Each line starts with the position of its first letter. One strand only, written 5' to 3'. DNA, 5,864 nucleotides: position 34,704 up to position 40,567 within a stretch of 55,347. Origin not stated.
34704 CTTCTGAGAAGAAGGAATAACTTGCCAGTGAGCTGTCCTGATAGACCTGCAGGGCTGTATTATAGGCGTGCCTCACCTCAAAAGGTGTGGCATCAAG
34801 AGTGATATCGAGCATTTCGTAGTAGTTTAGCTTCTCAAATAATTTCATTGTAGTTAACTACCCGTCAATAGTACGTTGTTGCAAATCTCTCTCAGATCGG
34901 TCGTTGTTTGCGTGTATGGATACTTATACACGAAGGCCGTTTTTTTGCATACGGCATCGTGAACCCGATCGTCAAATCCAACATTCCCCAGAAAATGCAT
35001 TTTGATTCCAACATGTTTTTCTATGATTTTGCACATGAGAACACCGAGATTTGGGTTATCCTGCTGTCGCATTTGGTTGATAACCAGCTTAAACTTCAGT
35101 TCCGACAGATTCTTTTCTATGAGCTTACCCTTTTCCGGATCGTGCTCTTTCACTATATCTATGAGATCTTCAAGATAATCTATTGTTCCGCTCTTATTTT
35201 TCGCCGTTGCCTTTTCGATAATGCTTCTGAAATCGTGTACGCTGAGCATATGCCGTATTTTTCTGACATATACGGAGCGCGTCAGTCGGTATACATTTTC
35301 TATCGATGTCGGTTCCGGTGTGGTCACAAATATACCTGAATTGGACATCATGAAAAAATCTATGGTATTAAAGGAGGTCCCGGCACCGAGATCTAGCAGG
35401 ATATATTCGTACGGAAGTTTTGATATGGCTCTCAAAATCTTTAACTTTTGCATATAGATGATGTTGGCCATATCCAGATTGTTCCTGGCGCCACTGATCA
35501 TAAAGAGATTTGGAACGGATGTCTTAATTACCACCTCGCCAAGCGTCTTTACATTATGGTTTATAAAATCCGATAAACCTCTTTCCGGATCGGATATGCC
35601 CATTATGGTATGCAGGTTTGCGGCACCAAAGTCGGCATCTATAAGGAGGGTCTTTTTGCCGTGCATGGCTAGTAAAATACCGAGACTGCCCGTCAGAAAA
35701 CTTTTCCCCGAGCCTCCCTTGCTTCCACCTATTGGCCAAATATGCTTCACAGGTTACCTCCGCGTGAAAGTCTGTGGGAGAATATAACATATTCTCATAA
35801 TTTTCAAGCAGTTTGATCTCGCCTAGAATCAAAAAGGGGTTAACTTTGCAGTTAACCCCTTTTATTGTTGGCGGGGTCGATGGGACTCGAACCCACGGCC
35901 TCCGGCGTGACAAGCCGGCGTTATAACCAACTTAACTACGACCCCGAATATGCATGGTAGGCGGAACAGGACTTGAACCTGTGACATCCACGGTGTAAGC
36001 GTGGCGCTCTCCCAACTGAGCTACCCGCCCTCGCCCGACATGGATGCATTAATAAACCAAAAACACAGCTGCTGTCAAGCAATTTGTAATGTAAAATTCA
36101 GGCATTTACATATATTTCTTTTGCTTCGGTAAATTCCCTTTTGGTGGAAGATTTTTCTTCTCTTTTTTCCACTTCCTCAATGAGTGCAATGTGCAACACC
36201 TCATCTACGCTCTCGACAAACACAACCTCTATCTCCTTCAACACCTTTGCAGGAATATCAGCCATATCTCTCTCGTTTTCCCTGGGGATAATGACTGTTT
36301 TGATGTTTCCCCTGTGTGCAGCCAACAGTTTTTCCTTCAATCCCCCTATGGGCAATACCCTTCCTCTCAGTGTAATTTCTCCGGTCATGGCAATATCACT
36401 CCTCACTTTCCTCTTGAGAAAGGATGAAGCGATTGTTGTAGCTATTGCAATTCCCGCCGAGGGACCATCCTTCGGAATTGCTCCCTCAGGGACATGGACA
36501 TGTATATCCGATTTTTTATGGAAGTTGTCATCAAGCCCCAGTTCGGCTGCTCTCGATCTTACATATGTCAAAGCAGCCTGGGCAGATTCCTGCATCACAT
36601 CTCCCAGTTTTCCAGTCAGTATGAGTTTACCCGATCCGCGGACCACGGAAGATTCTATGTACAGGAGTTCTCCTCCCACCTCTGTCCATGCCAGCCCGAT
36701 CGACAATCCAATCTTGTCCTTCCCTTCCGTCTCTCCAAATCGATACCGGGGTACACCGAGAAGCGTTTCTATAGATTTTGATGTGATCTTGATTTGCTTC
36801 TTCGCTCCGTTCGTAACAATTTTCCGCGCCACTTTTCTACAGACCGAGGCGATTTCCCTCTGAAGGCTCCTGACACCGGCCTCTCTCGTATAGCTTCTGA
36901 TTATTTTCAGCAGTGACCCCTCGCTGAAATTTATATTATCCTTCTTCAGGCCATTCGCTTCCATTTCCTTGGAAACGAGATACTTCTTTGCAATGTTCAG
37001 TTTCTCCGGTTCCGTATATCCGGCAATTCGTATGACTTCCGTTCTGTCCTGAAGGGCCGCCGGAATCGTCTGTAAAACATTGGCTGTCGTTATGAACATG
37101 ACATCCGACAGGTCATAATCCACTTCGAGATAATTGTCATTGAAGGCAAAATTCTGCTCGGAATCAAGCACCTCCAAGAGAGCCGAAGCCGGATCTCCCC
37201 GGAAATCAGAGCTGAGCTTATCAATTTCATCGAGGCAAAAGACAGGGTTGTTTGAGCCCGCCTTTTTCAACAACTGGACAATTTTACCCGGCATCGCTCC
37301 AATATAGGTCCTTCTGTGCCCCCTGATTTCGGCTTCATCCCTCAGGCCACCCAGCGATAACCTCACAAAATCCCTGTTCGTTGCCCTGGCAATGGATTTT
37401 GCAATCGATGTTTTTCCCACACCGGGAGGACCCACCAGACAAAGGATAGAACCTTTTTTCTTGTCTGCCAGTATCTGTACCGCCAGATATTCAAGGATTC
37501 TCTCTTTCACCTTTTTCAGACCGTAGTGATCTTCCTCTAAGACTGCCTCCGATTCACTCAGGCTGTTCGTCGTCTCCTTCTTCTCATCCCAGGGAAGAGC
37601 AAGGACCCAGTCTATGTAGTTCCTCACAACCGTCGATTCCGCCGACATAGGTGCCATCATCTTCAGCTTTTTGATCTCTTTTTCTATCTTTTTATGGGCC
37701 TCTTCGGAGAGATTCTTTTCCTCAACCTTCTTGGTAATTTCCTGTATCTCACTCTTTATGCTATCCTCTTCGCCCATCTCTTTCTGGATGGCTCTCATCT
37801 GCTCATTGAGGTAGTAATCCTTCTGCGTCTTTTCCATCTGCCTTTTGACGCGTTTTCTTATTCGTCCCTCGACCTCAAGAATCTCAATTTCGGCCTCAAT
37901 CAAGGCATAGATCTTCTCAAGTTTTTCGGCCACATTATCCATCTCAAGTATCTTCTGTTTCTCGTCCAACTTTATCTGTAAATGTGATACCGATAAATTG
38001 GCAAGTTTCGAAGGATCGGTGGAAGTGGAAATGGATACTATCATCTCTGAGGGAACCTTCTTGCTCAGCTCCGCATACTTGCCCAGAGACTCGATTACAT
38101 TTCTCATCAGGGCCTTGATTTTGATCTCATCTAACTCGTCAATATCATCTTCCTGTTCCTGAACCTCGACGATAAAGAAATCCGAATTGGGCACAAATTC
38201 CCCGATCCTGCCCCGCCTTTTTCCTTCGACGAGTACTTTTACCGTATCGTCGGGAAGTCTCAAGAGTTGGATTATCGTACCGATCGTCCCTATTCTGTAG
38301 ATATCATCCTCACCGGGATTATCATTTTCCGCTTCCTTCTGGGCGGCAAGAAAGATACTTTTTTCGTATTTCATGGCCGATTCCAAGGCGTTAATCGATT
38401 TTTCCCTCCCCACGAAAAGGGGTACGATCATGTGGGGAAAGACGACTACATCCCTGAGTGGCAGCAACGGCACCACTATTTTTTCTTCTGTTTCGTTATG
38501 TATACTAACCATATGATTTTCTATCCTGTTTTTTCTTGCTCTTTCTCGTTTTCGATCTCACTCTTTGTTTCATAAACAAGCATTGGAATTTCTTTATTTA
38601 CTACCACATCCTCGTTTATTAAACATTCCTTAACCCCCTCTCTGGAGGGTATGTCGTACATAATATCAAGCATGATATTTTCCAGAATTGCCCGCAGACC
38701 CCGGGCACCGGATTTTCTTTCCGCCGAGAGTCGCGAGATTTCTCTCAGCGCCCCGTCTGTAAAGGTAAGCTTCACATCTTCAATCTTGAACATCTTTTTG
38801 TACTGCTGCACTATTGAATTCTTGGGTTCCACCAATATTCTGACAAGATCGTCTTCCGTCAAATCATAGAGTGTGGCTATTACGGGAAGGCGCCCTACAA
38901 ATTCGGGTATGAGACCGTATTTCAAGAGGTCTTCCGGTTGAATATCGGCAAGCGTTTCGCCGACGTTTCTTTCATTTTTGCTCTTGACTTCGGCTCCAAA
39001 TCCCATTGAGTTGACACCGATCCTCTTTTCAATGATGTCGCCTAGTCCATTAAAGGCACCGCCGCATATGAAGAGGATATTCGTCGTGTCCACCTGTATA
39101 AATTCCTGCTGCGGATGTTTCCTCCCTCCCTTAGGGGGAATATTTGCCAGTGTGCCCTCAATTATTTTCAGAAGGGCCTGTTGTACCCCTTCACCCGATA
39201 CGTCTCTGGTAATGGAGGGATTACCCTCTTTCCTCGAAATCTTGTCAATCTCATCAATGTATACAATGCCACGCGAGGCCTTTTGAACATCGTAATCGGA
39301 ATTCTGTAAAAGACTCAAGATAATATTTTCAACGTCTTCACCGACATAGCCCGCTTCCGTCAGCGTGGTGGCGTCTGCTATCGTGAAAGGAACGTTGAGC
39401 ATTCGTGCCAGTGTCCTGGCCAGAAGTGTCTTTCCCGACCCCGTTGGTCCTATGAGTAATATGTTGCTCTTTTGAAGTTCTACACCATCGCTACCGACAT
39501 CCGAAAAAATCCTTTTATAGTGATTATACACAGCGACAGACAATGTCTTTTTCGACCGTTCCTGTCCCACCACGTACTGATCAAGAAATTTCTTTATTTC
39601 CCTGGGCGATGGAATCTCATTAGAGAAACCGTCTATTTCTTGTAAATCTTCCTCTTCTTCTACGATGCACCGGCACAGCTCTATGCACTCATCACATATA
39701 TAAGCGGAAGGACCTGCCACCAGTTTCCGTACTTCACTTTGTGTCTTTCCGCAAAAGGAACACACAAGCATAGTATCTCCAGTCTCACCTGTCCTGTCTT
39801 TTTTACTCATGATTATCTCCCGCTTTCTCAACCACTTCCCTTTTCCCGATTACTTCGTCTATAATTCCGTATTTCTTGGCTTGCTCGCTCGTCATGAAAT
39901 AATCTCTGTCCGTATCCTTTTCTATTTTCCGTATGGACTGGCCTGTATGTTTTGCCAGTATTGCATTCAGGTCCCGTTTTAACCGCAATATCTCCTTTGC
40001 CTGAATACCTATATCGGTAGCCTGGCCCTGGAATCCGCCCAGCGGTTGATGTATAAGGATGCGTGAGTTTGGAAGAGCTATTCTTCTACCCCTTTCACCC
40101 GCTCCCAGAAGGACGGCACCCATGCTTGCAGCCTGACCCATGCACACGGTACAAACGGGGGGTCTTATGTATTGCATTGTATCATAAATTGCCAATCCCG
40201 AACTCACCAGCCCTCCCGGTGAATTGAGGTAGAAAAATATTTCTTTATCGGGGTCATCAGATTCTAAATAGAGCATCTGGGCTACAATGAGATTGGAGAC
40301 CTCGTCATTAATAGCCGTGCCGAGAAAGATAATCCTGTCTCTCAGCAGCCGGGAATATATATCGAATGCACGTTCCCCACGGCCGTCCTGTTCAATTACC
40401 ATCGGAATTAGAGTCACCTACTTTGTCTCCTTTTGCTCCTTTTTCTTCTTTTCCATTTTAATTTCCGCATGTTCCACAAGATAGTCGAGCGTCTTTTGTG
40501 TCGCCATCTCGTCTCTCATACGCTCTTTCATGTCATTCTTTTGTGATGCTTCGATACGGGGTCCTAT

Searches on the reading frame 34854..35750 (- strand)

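Call 9: search_protein_families(library=pfam, proteins=[window:34854-35750:-], max_evalue=0.001)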
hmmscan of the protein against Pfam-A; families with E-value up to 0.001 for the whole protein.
window:34854-35750:- (298 aa): 3 families
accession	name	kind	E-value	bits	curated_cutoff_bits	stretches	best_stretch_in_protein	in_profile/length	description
PF01656.29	CbiA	-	1.8e-12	47.7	25.4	1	9-270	5-122/125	CobQ/CobB/MinD/ParA nucleotide binding domain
PF13614.12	AAA_31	-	3.6e-12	47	27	1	7-160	6-164/177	AAA domain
PF10609.15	ParA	-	5.9e-11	42.7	27.1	1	2-159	3-159/246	NUBPL iron-transfer P-loop NTPase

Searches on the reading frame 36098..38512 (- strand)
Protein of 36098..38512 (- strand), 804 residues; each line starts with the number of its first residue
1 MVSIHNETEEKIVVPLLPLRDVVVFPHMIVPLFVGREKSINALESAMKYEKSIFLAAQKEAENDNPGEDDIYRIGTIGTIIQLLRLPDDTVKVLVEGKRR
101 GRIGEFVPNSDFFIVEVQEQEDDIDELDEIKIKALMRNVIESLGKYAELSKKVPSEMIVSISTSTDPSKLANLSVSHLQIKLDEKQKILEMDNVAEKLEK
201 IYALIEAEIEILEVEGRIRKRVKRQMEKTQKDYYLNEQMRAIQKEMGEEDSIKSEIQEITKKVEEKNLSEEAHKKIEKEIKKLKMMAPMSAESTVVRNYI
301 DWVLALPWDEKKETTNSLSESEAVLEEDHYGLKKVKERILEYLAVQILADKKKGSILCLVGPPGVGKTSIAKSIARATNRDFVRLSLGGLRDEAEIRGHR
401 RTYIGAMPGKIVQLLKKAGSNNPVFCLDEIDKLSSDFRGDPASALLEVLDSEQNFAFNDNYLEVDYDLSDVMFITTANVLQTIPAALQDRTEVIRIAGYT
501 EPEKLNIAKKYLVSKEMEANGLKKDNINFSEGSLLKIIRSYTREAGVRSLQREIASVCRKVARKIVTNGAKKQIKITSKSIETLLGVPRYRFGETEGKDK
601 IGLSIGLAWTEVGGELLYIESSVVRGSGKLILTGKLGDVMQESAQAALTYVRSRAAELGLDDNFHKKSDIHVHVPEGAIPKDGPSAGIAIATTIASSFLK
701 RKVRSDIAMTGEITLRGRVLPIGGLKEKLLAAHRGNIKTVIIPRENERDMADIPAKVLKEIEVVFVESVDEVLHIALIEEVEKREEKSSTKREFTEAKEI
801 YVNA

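Call 9: search_protein_families(library=pfam, proteins=[window:36098-38512:-], max_evalue=0.001)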
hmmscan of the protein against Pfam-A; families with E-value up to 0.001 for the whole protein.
window:36098-38512:- (804 aa): 12 families
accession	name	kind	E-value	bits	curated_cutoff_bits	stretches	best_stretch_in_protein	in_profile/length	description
PF05362.19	Lon_C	-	3.5e-92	308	21.1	1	575-778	1-204/205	Lon protease (S16) C-terminal proteolytic domain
PF02190.22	LON_substr_bdg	-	6.1e-54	183.4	28.7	1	13-205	1-198/200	ATP-dependent protease La (LON) substrate-binding domain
PF00004.35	AAA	-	1.6e-25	90.5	21.2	1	357-495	1-127/131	ATPase family associated with various cellular activities (AAA)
PF22667.2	Lon_lid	-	2.7e-23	81.8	27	1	518-573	1-56/57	Lon protease AAA+ ATPase lid domain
PF07728.20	AAA_5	-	4.3e-11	43.4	22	1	357-490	2-138/139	AAA domain (dynein-related subfamily)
PF13541.12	ChlI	-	1.1e-08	35.4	27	1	619-746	1-121/121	Subunit ChlI of Mg-chelatase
PF08298.17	AAA_PrkA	-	4.2e-05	23.2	25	1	324-377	56-108/358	PrkA AAA domain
PF13401.12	AAA_22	-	4.5e-05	24.2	27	1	353-443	4-98/130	AAA domain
PF13191.12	AAA_16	-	7.6e-05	23.7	32.6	1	352-387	20-57/167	AAA ATPase domain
PF00005.33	ABC_tran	-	0.00032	21.7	25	0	352-381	9-38/137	ABC transporter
PF13173.12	AAA_14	-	0.00054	20.4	27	0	355-434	3-75/129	AAA domain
PF05496.18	RuvB_N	-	0.00099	19.3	27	0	337-382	13-61/159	Holliday junction DNA helicase RuvB P-loop domain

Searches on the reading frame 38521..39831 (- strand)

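Call 42: search_protein_families(library=pfam, proteins=[window:38521-39831:-], max_evalue=0.001)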
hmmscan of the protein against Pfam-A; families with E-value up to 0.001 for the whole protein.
window:38521-39831:- (436 aa): 11 families
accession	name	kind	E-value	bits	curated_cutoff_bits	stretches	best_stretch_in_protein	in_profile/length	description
PF07724.20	AAA_2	-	7.6e-34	117.6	27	1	120-318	2-166/166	AAA domain (Cdc48 subfamily)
PF06689.19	zf-C4_ClpX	-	2.3e-17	63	27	1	23-59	2-39/39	ClpX C4-type zinc finger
PF00004.35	AAA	-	8.9e-16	59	21.2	1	124-251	1-109/131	ATPase family associated with various cellular activities (AAA)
PF10431.15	ClpB_D2-small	-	4.6e-09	36.6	21.9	1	324-401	1-74/81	C-terminal, D2-small domain, of ClpB protein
PF07728.20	AAA_5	-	2.1e-06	28.2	22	1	123-200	1-80/139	AAA domain (dynein-related subfamily)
PF13401.12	AAA_22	-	6.8e-06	26.9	27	1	120-165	4-52/130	AAA domain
PF01078.27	Mg_chelatase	-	1.3e-05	25.1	20.3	0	122-146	23-47/207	Magnesium chelatase, subunit ChlI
PF05496.18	RuvB_N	-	1.7e-05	25.1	27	1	82-200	5-98/159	Holliday junction DNA helicase RuvB P-loop domain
PF00493.29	MCM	-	0.0002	21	23.3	1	65-202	4-137/224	MCM P-loop domain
PF14532.12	Sigma54_activ_2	-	0.00059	20.5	25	0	120-202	20-85/138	Sigma-54 interaction domain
PF13238.12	AAA_18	-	0.00071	20.5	29.4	0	124-203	1-72/128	AAA domain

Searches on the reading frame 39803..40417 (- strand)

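Call 42: search_protein_families(library=pfam, proteins=[window:39803-40417:-], max_evalue=0.001)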
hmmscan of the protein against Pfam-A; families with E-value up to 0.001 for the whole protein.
window:39803-40417:- (204 aa): 1 family
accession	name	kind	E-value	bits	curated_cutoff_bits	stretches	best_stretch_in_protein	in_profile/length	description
PF00574.28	CLP_protease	-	3e-84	281.8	20.2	1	13-192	2-181/182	Clp protease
